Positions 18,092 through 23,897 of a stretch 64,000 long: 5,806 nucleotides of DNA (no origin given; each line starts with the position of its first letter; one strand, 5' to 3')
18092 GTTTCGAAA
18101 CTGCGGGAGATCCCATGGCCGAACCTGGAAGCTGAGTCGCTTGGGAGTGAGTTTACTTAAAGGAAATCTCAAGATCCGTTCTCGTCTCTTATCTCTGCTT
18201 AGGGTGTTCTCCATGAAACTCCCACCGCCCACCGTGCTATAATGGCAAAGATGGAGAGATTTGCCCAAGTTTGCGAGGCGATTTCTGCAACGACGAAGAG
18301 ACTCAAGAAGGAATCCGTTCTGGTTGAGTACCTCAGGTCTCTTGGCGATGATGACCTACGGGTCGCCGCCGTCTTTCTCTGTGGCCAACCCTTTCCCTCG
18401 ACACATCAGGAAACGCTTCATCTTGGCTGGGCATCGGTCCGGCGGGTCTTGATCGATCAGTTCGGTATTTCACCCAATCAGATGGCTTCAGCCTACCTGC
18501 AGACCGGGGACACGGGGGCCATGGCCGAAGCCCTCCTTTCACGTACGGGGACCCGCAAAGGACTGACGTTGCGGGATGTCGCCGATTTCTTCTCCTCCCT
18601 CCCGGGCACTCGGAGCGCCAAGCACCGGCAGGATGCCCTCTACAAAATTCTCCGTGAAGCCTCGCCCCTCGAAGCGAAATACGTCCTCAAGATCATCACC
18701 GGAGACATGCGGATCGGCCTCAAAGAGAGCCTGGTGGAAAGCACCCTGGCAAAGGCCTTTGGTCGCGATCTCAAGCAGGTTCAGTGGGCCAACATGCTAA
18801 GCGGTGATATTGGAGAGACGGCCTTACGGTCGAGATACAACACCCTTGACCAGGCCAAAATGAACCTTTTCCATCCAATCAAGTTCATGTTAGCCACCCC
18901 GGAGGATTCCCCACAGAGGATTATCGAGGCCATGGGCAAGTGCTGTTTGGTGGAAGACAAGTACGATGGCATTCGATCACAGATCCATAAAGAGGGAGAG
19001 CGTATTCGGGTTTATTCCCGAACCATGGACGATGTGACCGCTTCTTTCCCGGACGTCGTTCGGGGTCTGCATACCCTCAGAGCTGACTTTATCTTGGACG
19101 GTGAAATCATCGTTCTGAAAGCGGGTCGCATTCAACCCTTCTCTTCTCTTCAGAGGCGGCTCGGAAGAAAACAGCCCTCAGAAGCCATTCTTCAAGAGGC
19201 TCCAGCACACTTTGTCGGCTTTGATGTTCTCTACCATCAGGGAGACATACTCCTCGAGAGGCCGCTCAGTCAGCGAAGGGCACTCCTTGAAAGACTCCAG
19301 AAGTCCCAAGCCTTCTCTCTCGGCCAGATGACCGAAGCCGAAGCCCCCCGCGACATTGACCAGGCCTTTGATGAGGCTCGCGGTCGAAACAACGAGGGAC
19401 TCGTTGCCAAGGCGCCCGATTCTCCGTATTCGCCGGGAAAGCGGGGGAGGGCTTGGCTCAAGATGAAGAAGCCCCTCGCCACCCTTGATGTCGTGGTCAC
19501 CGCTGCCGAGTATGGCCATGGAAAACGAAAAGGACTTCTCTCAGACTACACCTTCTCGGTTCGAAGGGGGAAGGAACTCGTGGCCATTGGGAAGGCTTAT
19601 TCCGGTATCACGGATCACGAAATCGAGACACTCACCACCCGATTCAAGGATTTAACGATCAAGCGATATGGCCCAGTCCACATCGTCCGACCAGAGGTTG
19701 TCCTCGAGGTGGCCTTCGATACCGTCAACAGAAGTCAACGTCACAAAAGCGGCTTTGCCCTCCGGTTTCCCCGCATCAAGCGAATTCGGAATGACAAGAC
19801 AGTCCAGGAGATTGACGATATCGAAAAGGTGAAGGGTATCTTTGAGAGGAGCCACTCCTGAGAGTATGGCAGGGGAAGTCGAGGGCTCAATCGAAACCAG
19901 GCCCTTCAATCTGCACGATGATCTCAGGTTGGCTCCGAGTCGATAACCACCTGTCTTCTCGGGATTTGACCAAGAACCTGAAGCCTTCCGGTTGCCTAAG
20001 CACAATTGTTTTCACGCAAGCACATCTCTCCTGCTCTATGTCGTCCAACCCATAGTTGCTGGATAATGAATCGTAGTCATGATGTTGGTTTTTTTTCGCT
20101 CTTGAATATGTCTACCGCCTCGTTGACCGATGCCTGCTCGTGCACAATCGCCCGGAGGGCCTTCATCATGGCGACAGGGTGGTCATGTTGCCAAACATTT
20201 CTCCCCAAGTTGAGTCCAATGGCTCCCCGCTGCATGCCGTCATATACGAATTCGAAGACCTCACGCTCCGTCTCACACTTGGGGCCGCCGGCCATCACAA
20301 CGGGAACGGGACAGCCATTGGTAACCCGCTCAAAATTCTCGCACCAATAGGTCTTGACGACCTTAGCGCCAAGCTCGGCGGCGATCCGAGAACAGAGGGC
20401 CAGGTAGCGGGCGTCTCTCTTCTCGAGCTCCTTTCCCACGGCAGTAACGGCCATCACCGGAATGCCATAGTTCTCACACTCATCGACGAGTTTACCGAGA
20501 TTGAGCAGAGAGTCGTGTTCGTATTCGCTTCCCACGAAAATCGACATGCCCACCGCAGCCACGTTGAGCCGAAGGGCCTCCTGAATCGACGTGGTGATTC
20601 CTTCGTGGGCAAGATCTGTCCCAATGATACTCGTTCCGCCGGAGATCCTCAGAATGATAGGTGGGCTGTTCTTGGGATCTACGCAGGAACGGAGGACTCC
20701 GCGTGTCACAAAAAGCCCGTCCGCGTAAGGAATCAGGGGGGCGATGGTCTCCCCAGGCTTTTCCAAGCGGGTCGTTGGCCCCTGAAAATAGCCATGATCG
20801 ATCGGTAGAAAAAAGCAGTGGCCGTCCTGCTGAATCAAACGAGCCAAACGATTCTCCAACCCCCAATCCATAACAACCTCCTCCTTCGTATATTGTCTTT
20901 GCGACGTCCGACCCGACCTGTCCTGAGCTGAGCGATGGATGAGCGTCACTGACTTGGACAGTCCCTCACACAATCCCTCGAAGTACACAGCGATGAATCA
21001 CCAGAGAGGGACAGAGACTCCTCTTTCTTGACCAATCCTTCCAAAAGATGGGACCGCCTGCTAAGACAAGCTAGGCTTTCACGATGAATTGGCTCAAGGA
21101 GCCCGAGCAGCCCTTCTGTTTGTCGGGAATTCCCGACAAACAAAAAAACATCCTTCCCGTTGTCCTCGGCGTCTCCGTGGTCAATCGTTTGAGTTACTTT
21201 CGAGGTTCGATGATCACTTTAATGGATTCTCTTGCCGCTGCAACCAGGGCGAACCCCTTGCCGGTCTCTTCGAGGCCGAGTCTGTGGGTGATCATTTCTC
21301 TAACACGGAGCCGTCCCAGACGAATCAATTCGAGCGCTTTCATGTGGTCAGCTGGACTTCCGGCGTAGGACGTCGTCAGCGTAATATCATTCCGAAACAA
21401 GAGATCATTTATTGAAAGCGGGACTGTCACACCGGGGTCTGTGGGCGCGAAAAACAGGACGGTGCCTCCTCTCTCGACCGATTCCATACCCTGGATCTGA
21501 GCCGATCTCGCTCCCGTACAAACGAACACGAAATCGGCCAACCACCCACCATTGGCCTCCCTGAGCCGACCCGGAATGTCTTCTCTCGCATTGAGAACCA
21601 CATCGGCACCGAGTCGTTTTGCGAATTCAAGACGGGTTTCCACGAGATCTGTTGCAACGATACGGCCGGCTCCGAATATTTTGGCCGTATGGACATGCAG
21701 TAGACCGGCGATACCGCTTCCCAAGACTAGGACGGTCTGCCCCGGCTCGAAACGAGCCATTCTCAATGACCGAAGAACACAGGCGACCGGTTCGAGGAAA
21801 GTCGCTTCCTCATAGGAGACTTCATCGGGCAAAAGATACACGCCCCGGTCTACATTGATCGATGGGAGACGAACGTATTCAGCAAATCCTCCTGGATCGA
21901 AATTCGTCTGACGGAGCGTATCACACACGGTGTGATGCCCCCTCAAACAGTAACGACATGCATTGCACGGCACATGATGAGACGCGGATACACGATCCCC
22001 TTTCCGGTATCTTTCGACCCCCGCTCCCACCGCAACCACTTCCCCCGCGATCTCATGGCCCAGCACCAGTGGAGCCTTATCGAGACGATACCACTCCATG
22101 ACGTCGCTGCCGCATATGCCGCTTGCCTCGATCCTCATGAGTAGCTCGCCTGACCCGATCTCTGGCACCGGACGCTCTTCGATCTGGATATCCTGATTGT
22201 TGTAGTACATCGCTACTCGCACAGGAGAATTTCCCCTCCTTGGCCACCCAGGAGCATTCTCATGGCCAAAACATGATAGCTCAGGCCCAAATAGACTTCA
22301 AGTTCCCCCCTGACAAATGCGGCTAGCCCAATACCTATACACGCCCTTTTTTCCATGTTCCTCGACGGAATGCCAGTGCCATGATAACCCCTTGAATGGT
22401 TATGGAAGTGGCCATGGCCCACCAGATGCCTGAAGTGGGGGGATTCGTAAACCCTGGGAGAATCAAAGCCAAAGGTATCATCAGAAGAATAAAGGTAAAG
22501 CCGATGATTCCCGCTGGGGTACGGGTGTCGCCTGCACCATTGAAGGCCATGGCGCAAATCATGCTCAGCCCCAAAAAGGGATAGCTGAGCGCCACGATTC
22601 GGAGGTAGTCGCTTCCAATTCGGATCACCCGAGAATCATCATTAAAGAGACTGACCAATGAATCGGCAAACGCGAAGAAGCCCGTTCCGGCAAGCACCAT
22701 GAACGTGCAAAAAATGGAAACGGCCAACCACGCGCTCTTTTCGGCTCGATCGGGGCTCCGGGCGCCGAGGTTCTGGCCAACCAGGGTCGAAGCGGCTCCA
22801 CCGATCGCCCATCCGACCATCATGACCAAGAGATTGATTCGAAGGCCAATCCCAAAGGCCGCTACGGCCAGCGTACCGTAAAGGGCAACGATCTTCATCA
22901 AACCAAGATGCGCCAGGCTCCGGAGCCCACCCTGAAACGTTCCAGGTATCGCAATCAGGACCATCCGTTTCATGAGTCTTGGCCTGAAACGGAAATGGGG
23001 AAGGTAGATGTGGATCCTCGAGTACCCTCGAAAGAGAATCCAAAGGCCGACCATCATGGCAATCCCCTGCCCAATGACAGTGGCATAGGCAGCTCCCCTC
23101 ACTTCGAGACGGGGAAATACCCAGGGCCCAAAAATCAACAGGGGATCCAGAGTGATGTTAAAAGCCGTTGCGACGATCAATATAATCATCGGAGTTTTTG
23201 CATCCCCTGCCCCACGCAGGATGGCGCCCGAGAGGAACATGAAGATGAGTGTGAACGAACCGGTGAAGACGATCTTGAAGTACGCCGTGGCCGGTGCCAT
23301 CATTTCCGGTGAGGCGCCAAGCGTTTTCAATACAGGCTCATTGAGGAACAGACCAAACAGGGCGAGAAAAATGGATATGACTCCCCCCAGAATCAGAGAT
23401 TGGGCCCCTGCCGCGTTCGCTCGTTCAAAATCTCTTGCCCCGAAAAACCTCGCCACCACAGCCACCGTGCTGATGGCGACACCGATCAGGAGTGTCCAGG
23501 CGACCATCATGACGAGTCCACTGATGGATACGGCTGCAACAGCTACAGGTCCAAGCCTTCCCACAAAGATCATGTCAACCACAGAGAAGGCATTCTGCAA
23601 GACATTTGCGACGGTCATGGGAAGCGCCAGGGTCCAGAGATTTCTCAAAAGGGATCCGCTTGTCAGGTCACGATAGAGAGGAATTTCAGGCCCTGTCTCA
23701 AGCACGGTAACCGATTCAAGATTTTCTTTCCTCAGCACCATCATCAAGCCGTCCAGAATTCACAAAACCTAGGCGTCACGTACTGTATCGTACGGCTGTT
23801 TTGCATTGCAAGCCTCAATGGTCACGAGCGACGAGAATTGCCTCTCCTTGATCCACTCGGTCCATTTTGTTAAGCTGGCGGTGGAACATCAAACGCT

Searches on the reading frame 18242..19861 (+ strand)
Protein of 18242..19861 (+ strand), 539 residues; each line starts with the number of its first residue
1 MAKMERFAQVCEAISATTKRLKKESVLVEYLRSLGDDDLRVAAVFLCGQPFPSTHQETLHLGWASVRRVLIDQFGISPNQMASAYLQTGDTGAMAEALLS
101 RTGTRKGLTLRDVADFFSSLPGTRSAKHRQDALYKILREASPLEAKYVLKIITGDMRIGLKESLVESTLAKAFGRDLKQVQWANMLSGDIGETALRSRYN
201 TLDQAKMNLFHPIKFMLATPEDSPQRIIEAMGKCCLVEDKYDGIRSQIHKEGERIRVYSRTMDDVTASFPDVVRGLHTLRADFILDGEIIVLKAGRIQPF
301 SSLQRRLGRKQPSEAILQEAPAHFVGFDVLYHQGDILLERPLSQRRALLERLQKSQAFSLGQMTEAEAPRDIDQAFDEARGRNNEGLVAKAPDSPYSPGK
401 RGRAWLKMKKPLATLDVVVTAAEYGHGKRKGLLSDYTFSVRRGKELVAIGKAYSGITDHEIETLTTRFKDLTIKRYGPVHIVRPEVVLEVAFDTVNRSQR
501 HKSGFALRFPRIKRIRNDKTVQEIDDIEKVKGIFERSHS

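Call 37: search_protein_families(library=pfam, proteins=[window:18242-19861:+], max_evalue=0.00001)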
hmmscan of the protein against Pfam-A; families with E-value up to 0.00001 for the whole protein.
window:18242-19861:+ (539 aa): 4 families
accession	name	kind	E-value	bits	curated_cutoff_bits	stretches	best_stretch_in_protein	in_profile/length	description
PF01068.26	DNA_ligase_A_M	-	3.4e-48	164.5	26.2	1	216-409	2-204/204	ATP dependent DNA ligase domain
PF04675.19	DNA_ligase_A_N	-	4.3e-32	112.1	24.6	1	5-169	3-173/174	DNA ligase N terminus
PF04679.21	DNA_ligase_A_C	-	2.4e-13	50.7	27.5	1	430-519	2-94/94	ATP dependent DNA ligase C terminal region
PF09414.15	RNA_ligase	-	1.5e-06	28.9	27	1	237-409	5-171/171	RNA ligase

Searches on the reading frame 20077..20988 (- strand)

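Call 37: search_protein_families(library=pfam, proteins=[window:20077-20988:-], max_evalue=0.00001)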
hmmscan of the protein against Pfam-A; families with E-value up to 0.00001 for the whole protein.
window:20077-20988:- (303 aa): 1 family
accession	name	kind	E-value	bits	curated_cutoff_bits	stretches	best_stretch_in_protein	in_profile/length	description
PF01791.15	DeoC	-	1.4e-26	94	23.8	1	60-268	3-229/229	DeoC/LacD family aldolase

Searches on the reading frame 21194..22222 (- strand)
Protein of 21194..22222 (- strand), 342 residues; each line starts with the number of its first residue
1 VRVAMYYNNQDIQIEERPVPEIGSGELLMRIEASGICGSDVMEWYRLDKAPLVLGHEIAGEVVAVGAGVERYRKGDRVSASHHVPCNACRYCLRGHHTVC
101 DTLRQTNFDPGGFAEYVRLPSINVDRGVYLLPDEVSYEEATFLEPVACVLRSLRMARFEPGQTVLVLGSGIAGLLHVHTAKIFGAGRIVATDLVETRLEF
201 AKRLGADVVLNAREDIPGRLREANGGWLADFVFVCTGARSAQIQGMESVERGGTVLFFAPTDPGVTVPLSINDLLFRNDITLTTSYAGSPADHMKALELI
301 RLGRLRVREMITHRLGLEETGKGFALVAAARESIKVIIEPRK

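Call 37: search_protein_families(library=pfam, proteins=[window:21194-22222:-], max_evalue=0.00001)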
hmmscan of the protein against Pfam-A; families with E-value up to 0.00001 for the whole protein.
window:21194-22222:- (342 aa): 3 families
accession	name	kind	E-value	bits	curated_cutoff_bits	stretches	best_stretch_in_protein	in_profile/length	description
PF08240.17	ADH_N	-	1.9e-26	92.8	23.5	1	23-121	1-96/104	Alcohol dehydrogenase GroES-like domain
PF00107.32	ADH_zinc_N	-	2.2e-22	79.8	31.8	1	173-300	3-127/129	Zinc-binding dehydrogenase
PF16912.11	Glu_dehyd_C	-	1.4e-06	28.4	34.9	1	153-339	24-210/211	Glucose dehydrogenase C-terminus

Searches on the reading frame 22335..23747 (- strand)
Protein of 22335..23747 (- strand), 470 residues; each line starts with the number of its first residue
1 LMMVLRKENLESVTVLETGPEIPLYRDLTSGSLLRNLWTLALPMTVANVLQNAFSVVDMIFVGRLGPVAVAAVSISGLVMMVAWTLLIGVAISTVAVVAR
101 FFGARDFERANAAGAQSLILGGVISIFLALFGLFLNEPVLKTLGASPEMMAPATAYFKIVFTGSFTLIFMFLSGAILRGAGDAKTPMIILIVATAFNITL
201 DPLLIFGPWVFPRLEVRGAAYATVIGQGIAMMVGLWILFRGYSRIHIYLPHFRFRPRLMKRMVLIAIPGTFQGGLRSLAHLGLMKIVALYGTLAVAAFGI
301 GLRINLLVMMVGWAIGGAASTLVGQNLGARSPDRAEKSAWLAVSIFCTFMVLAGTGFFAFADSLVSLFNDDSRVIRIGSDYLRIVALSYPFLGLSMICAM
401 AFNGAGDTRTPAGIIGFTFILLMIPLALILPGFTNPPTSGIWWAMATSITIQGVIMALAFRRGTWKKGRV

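Call 37: search_protein_families(library=pfam, proteins=[window:22335-23747:-], max_evalue=0.00001)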
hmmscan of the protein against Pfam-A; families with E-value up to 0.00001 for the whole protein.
window:22335-23747:- (470 aa): 1 family
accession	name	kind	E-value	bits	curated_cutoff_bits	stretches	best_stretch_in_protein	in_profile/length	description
PF01554.23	MatE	-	7.7e-62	208.2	24.9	2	43-203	1-161/161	MatE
